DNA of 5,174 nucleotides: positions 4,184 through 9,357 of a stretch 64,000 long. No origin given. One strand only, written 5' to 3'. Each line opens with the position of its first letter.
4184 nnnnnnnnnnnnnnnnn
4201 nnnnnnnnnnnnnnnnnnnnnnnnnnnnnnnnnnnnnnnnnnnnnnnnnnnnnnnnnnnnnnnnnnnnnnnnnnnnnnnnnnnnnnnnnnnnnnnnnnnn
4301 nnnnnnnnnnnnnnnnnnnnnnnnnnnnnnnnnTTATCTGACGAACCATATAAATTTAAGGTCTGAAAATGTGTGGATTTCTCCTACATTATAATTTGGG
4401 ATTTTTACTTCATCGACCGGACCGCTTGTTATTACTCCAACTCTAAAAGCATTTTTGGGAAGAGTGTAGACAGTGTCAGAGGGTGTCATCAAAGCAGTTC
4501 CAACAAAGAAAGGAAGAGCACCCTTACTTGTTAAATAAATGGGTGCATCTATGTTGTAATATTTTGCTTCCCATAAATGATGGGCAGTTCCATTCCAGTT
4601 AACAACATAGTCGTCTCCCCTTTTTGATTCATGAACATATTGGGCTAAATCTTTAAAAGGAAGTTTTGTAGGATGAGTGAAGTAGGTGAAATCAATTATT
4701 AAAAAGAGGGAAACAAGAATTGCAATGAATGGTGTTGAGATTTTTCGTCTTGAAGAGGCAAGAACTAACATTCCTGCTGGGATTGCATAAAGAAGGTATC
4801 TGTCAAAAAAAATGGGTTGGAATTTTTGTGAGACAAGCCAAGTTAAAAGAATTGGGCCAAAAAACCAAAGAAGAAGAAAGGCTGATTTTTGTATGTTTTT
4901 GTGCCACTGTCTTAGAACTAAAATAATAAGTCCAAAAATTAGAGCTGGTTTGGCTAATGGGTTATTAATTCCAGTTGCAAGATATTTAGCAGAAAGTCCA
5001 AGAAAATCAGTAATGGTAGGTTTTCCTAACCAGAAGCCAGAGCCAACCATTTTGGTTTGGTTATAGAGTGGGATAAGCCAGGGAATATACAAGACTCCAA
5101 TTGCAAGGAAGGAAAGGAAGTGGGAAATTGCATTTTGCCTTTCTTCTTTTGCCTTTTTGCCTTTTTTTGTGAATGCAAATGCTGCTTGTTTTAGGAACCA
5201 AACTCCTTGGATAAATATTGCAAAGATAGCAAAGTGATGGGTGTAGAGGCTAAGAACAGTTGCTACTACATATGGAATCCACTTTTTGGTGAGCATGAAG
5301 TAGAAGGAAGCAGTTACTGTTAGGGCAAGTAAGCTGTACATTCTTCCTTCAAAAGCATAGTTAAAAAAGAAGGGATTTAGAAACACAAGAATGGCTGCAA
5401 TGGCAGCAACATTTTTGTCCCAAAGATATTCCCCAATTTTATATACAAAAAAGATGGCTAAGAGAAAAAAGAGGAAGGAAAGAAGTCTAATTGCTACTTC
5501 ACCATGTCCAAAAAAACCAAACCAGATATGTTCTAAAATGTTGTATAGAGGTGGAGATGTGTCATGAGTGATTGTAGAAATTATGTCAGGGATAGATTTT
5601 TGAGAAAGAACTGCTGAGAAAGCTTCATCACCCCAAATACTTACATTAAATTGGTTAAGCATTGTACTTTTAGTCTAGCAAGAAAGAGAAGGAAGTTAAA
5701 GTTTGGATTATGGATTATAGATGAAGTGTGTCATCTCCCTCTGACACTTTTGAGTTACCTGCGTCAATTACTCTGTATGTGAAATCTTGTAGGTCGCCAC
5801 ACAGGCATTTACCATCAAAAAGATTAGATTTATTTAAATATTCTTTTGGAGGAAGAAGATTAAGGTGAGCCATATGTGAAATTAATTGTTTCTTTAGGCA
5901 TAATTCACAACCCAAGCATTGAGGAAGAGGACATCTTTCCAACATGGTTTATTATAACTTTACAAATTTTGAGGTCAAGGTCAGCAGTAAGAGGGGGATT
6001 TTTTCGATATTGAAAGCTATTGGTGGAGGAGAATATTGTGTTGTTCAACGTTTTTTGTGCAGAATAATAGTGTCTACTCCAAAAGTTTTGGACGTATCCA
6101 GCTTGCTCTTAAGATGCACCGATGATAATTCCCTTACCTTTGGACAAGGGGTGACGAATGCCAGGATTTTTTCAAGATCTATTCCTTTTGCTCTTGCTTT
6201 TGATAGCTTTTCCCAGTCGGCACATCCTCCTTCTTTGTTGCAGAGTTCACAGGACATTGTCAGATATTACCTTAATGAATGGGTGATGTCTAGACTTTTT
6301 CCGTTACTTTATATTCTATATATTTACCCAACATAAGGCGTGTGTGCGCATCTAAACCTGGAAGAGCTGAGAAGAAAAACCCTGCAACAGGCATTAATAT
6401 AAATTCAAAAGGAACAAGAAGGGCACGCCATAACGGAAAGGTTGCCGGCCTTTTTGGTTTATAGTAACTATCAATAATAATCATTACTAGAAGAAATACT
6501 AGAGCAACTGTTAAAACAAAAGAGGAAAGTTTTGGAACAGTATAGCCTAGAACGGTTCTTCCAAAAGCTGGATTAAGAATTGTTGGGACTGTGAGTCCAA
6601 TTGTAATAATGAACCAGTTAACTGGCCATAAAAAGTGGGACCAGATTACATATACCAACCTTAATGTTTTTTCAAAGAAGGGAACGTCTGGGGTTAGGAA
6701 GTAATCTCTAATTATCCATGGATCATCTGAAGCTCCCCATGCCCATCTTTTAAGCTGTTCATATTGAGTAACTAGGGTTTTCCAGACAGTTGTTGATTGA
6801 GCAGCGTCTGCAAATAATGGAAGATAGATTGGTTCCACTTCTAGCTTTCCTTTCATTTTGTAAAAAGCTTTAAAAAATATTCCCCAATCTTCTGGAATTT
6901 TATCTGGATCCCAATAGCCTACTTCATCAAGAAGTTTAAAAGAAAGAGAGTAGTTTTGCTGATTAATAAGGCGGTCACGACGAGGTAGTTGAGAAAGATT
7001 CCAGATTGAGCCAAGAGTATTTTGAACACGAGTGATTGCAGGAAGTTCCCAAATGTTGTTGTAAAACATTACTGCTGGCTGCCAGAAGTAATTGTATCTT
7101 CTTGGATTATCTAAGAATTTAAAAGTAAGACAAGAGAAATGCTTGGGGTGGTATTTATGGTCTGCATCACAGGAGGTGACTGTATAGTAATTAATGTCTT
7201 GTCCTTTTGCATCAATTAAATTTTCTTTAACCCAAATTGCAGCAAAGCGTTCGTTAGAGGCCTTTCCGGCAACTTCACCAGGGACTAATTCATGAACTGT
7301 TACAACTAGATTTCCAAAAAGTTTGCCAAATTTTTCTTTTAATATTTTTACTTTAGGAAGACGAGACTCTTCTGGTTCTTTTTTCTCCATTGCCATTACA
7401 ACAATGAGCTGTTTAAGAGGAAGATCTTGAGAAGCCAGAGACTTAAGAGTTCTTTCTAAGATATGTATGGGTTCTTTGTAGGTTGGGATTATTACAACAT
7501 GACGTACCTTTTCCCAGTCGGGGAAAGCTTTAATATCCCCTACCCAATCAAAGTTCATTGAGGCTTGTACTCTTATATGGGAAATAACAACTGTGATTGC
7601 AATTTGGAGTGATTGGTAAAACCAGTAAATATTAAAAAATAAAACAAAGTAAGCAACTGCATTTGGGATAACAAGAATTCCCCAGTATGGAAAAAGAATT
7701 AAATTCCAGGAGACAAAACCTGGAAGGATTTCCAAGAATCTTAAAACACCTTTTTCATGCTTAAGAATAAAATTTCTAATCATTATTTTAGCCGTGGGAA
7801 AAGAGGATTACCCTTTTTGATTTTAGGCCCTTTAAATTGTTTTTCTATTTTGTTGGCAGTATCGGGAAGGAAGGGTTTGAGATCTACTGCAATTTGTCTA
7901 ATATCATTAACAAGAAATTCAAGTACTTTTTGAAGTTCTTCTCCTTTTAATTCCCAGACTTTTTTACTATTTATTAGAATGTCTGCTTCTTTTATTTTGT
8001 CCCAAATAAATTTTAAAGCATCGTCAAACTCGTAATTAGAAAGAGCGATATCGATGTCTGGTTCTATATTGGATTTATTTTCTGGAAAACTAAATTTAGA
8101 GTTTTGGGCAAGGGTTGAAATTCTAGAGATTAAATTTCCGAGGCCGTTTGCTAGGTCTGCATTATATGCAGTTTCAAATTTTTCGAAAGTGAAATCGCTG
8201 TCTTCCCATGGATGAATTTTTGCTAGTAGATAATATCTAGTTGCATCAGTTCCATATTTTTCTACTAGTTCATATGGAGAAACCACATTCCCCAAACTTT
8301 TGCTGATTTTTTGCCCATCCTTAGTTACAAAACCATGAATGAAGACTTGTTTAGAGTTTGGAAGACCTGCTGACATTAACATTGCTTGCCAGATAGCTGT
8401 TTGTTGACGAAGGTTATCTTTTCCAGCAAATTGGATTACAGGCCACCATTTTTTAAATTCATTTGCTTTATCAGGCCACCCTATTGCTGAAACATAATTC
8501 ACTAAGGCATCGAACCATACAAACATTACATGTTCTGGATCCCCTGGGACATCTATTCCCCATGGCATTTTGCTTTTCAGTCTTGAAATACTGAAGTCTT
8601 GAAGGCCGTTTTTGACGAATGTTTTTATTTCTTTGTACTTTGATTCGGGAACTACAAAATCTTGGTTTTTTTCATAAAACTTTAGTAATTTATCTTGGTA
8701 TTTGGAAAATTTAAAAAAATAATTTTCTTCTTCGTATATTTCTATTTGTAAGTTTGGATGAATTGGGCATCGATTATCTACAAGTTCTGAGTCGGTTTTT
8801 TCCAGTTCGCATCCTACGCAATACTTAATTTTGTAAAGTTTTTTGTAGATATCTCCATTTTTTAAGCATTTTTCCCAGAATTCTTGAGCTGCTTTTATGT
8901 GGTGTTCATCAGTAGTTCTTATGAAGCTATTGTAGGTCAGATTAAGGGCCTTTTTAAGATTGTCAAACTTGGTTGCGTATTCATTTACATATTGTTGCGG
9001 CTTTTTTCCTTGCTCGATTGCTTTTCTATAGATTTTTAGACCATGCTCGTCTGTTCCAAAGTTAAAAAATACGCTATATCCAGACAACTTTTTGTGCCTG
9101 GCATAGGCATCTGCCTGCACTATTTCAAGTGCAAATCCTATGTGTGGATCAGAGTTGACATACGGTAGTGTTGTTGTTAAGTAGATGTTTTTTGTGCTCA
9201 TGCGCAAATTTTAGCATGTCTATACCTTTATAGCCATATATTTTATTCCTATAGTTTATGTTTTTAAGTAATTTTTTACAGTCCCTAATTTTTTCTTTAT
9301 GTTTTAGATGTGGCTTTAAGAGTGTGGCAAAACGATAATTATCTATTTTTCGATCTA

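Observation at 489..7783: Carrier-lipid glycan cluster: UbiA prenyltransferase + WecA-like + 2 GT-C + processive GT2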

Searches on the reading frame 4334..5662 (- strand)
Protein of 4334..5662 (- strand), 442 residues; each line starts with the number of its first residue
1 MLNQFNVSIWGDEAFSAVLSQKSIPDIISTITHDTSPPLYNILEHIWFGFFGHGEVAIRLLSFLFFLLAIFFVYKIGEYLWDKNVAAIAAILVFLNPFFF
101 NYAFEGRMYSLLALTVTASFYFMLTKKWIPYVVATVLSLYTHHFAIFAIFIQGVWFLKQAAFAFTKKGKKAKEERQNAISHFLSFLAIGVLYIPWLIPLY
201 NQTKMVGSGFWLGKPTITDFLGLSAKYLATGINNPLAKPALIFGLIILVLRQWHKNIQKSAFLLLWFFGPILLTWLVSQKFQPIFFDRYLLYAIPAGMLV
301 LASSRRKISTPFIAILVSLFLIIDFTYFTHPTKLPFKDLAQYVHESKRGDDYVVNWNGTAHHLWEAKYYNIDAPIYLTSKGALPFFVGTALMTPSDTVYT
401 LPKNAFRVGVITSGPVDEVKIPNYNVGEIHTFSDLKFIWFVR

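Call 3: search_protein_families(library=pfam, proteins=[window:4334-5662:-], max_evalue=0.01)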
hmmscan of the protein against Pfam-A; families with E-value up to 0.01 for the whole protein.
window:4334-5662:- (442 aa): 3 families
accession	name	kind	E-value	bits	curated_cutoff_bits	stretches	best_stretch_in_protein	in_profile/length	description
PF13231.12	PMT_2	-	8.1e-09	36.3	26.1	1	36-125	2-91/160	Dolichyl-phosphate-mannose-protein mannosyltransferase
PF14897.12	EpsG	-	4e-07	29.9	30.1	1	34-326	44-305/326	EpsG family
PF09721.15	Exosortase_EpsH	-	0.0086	15.9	25.7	1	241-342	30-133/254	Transmembrane exosortase (Exosortase_EpsH)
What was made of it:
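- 4334..5662 (-): GTC2: accessory GT-C (PMT_2 type) sitting in the variable slot. PMT_2, 36 bits against a cut-off of 26 (call 3).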

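Call 4: search_protein_families(library=ncbifam, proteins=[window:4334-5662:-], max_evalue=0.01)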
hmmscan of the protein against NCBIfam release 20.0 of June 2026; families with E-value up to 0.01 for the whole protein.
window:4334-5662:- (442 aa): 1 family
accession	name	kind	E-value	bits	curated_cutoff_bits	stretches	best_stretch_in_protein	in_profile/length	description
NF052499.1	MnslTaseMT1671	equivalog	1e-07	30.8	900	1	8-320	48-364/523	mannosyltransferase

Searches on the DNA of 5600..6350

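Call 85: search_rna_families(source=window, start=5600, end=6350, threshold=evalue, max_evalue=1)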
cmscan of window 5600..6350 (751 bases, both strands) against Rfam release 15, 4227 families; matches with E-value up to 1: 1.
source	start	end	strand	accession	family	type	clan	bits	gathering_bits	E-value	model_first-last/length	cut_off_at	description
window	5717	5757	+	RF01307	sR55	Gene; snRNA; snoRNA; CD-box;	-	16.5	35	0.32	1-65/65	no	Small nucleolar RNA sR55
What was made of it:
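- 5663..6289 (.): Intergenic gap inside the variable slot. Probable promoter region of the GTC2-to-UbiA operon. Contains two orphan Cys-rich ORFs (6045-6257 and 5715-5945, minus strand). No Rfam hit (call 85).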

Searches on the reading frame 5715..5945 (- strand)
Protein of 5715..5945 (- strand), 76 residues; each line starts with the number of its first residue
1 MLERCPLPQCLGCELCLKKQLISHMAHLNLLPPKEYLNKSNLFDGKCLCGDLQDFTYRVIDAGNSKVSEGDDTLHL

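Call 58: search_protein_families(library=pfam, proteins=[window:5715-5945:-], max_evalue=0.01)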
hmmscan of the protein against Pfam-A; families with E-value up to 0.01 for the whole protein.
window:5715-5945:- (76 aa): 0 families
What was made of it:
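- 5663..6289 (.): No Pfam hit (call 58).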

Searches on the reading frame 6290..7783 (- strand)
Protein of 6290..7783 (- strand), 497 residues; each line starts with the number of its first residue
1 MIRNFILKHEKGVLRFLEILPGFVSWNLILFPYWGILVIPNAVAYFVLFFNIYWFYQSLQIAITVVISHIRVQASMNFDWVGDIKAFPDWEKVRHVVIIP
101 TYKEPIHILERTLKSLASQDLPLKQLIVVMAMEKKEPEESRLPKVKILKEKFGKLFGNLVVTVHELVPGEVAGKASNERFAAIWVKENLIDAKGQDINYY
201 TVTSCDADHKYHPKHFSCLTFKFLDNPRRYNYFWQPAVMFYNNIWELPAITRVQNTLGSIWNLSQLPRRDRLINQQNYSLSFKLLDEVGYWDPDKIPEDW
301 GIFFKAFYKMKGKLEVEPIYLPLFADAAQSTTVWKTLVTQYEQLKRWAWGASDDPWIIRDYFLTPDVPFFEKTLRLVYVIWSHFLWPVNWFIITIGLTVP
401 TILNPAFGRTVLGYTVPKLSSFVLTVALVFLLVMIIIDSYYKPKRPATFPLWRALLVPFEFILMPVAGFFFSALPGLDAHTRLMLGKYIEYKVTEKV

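Call 3: search_protein_families(library=pfam, proteins=[window:6290-7783:-], max_evalue=0.01)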
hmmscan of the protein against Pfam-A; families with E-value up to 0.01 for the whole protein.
window:6290-7783:- (497 aa): 2 families
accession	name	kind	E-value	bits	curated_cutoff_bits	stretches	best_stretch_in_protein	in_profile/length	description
PF13632.12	Glyco_trans_2_3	-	5.5e-08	33.3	27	1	244-434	43-195/198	Glycosyl transferase family group 2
PF00535.33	Glycos_transf_2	-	0.00024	21.5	23.3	1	97-129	2-33/168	Glycosyl transferase family 2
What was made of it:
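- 6290..7783 (-): Membrane-embedded GT2 with the signature of synthase-type (processive) beta-glycosyltransferases. It is the best-conserved gene of the set. Glyco_trans_2_3, 33 bits against a cut-off of 27 (call 3).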

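Call 4: search_protein_families(library=ncbifam, proteins=[window:6290-7783:-], max_evalue=0.01)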
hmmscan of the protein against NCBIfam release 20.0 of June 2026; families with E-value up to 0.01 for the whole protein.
window:6290-7783:- (497 aa): 0 families

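Call 14: search_solved_structures(query=window:6290-7783:-, max_evalue=1)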
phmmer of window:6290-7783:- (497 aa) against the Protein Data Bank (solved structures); distinct sequences matched with E-value up to 1: 1.
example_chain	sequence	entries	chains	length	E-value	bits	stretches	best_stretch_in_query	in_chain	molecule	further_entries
25hn_A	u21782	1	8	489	0.57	12.1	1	285-338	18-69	Ribulose bisphosphate carboxylase large chain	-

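Call 26: find_homologous_proteins(query=window:6290-7783:-, max_evalue=0.00001)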
Query window:6290-7783:- (497 aa): 5080 proteins with E <= 0.00001 among 8000 candidates; the best 120 are listed.
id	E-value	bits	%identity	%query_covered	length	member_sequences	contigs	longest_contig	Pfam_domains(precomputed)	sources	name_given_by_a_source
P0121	0.0e+0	1148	100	100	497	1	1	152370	PF13632.13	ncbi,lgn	ncbi:MAG TPA: glycosyltransferase family 2 protein [Patescibacteria group bacterium]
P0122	0.0e+0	1085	94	100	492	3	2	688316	PF13632.13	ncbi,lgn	-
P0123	0.0e+0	1051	88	100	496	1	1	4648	PF13632.13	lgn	-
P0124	0.0e+0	1047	88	100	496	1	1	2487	PF13632.13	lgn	-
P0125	0.0e+0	1045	88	100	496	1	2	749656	PF13632.13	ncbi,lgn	-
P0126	0.0e+0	1043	88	100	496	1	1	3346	PF13632.13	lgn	-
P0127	0.0e+0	1038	87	100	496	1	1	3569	-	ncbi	-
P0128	1.3e-278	943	79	100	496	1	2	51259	PF13632.13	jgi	jgi:cellulose synthase/poly-beta-1,6-N-acetylglucosamine synthase-like glycosyltransferase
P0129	3.5e-278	942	80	100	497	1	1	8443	PF13632.13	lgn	-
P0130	7.0e-278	941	77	100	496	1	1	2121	PF13632.13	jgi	jgi:glycosyltransferase involved in cell wall biosynthesis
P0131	4.3e-277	938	80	100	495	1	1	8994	PF13632.13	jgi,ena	-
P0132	6.6e-277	938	78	100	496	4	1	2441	PF13632.13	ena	-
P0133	9.9e-277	937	78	100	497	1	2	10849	PF13632.13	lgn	-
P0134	4.7e-276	935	79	100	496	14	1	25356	PF13632.13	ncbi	ncbi:hypothetical protein BH10PAT1_BH10PAT1_2130 [soil metagenome]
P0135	8.8e-276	934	78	100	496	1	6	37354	PF13632.13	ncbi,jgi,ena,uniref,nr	ncbi:hypothetical protein A2115_01225 [Candidatus Woesebacteria bacterium GWA1_41_8]|uniref:Glycosyl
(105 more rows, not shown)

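Call 34: predict_structure(alignment_id=A2)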
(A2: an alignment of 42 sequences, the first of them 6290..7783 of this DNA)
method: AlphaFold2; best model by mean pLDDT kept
length: 497 residues; sequences in the alignment: 42
mean_pLDDT: 55.7   pTM: 0.47
mean pLDDT of the five models: 55.7, 55.2, 54.1, 50.8, 50.5
residues with pLDDT >= 90: 40; 70-90: 109; 50-70: 103; < 50: 245
segments of 3 or more residues with pLDDT < 50: 54-69, 230-330, 339-357, 381-428, 441-443, 456-497
pLDDT, mean of each block of 10 residues (from residue 1): 78 68 54 57 55 48 48 65 88 86 82 91 94 85 92 93 83 71 83 81 69 78 66 38 31 29 30 33 46 33 32 29 34 50 40 48 58 51 43 37 37 34 46 54 57 50 34 30 31 26
secondary structure, 60 per line:
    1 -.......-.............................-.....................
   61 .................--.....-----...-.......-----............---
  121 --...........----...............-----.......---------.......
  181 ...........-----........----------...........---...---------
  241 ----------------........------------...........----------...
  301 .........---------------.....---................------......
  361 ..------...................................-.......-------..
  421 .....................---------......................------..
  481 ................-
elements in order: H2-8 H10-38 H40-77 H80-84 E94-100 H106-117 E126-133 H138-152 E158-164 H174-191 E200-204 H215-225 H257-264 H277-287 H298-309 H325-329 H333-348 H355-362 H369-403 H405-411 H419-441 H451-472 H479-496
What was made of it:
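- On Processive synthase-type GT2: The AlphaFold model has low confidence (pLDDT 55.7, call 34).
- The GT2 model was poor (pLDDT 55.7, call 34).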

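Call 35: search_solved_structures(query=A2, max_evalue=1, show_alignments=2)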
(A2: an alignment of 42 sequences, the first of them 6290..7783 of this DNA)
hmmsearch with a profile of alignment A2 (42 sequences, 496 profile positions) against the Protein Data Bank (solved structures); distinct sequences matched with E-value up to 1: 1.
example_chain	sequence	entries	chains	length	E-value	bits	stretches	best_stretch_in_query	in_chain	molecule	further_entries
5tze_C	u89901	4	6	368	0.85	11.6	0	94-148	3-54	Glycosyl transferase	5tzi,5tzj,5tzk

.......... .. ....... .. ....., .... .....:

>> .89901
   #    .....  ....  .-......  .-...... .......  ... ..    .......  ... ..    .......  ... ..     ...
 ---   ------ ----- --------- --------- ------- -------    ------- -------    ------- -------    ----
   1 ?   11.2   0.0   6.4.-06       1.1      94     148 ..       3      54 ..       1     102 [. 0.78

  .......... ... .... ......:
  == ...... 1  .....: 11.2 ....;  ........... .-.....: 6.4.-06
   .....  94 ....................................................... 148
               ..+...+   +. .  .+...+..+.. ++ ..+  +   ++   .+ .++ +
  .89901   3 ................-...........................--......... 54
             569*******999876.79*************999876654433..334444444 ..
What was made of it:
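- On Processive synthase-type GT2: No PDB sequence match (calls 14, 35).
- Closest known: Synthase-type GT2 enzymes. Different: No significant sequence match to any solved synthase (calls 14, 35).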

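Call 38: fold_search(model_id=the predicted structure, library=pdb)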
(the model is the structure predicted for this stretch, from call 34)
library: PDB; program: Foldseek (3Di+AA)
matches with E <= 10: 789; with E <= 0.001: 0
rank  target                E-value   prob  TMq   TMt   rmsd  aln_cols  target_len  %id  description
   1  7sp7_A                8.3e-03  0.97  0.27  0.27  20.4       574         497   12  Chlorella virus hyaluronan synthase inhibited by UDP (released 2022-04-06)
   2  6yv7_B                1.2e-02  0.97  0.21  0.29  18.6       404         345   14  Mannosyltransferase PcManGT from Pyrobaculum calidifontis (released 2020-07-22)
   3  7sp8_A                1.2e-02  0.97  0.27  0.26  20.2       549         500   11  Chlorella virus Hyaluronan Synthase bound to UDP-GlcNAc (released 2022-04-06)
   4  5ej1_A                2.7e-02  0.80  0.22  0.17  21.1       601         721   14  Pre-translocation state of bacterial cellulose synthase (released 2016-03-30)
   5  9yq5_A                3.0e-02  0.95  0.27  0.27  21.5       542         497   12  Chlorella virus hyaluronan synthase bound to an inserted UDP-GlcA (released 2025-12-10)
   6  8sne_A                3.2e-02  0.90  0.24  0.24  21.7       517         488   12  Chlorella virus Hyaluronan Synthase bound to GlcA extended GlcNAc primer and UDP (released 2024-05-01)
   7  3bcv_A                3.8e-02  1.00  0.17  0.40   4.2       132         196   15  Crystal structure of a putative glycosyltransferase from Bacteroides fragilis (released 2007-11-27)
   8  8bz5_A                4.5e-02  1.00  0.19  0.16   3.8       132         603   14  Crystal structure of the L. monocytogenes RmlT in complex with HEPES (released 2023-12-27)
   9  6yv7_A                4.5e-02  0.89  0.21  0.28  15.3       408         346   13  Mannosyltransferase PcManGT from Pyrobaculum calidifontis (released 2020-07-22)
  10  7sp9_A                4.9e-02  0.57  0.20  0.20  21.4       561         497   13  Chlorella virus Hyaluronan Synthase in the GlcNAc-primed channel-closed state (released 2022-04-06)
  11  9yq2_A                5.6e-02  0.85  0.25  0.26  21.5       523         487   13  Chlorella virus hyaluronan synthase bound to DDM (released 2025-12-10)
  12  8bz5_B                6.3e-02  1.00  0.19  0.16   3.3       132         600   14  Crystal structure of the L. monocytogenes RmlT in complex with HEPES (released 2023-12-27)
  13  8bz8_E                6.3e-02  1.00  0.18  0.15   4.1       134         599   16  Crystal structure of the L. monocytogenes RmlT D198A variant in complex with TDP-rhamnose (released 2023-12-27)
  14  9yq4_A                6.9e-02  0.82  0.25  0.25  21.8       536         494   12  Chlorella virus hyaluronan synthase bound to a proofreading UDP-GlcA (released 2025-12-10)
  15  5tzi                  1.1e-01  1.00  0.19  0.27   3.5       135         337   21  Crystal structure of S. aureus TarS 1-349 (released 2017-01-04)
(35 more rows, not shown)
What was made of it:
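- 6290..7783 (-): Weak fold hits to Chlorella-virus hyaluronan synthase, PcManGT and BcsA, from a low-confidence model (calls 34, 38).
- On Processive synthase-type GT2: Foldseek hits to hyaluronan synthase and BcsA are weak (E about 1e-2, call 38).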

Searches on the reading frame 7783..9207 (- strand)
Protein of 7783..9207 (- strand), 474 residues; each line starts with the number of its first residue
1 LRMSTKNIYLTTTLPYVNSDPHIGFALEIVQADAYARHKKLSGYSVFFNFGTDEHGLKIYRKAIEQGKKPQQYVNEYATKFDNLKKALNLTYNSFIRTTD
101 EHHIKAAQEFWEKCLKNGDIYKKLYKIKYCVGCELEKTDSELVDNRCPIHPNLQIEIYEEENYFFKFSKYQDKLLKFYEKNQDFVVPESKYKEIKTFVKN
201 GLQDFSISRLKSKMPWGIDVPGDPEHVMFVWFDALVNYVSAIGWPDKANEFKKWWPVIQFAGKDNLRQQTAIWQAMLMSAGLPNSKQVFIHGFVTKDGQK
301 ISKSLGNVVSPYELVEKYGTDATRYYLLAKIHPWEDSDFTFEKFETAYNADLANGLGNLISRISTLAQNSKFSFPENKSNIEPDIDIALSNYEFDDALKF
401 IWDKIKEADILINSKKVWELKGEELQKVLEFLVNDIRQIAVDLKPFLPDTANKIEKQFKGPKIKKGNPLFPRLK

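Call 3: search_protein_families(library=pfam, proteins=[window:7783-9207:-], max_evalue=0.01)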
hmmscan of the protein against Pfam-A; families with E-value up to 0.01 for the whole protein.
window:7783-9207:- (474 aa): 4 families
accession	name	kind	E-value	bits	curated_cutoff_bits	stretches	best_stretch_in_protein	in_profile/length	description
PF09334.17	tRNA-synt_1g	-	7.6e-97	325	20.1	2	140-363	162-390/391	tRNA synthetases class I (M)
PF00133.28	tRNA-synt_1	-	4.5e-34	118.4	22.7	2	225-328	296-403/414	tRNA synthetases class I (I, L, M and V)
PF01406.26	tRNA-synt_1e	-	1.1e-14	55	27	2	15-123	17-124/301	tRNA synthetases class I (C) catalytic domain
PF01921.24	tRNA-synt_1f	-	0.00026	20.4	27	1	287-348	269-329/360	tRNA synthetases class I (K)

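Call 4: search_protein_families(library=ncbifam, proteins=[window:7783-9207:-], max_evalue=0.01)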
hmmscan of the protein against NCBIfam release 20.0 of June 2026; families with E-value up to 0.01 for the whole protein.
window:7783-9207:- (474 aa): 21 families
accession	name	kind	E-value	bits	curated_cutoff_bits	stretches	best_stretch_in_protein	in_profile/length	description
NF008900.0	PRK12267.1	equivalog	4.9e-143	478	598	1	4-459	2-477/648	methionine--tRNA ligase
TIGR00398.1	metG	equivalog_domain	1.2e-119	400.5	336.35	1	8-459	1-502/530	methionine--tRNA ligase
NF001100.0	PRK00133.1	equivalog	9.7e-87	292.1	587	2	130-460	158-504/676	methionine--tRNA ligase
NF008860.0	PRK11893.2-2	equivalog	5.1e-82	276.6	761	3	249-367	320-438/583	methionine--tRNA ligase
TIGR00422.1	valS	equivalog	9.9e-33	113.1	612.1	2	226-460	449-701/863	valine--tRNA ligase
TIGR00392.1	ileS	equivalog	2e-28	99.1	621.4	2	225-453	533-784/861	isoleucine--tRNA ligase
NF009687.0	PRK13208.1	equivalog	2.7e-28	98.6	738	2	225-459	456-706/801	valine--tRNA ligase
NF004349.1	PRK05729.1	equivalog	5.4e-27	94.4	704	1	226-455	439-680/860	valine--tRNA ligase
TIGR00396.1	leuS_bact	equivalog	2.6e-24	85.4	548.4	2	5-179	28-205/843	leucine--tRNA ligase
NF008957.0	PRK12300.1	subfamily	3.5e-22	78.2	677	2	282-371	610-695/946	leucine--tRNA ligase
NF008859.0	PRK11893.2-1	equivalog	8.4e-21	74.5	553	2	9-135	5-133/498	methionine--tRNA ligase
TIGR00435.1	cysS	equivalog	1.2e-15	57.6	340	2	287-432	251-398/466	cysteine--tRNA ligase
TIGR00395.1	leuS_arch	equivalog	1.3e-15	56.6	648.5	2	249-365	566-683/938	leucine--tRNA ligase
NF011492.0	PRK14900.1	equivalog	2.1e-15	55.7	1783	1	225-358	454-588/1044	valine--tRNA ligase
NF000540.1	alt_ValS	exception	2.4e-15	55.6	900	2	227-343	498-616/827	valine--tRNA ligase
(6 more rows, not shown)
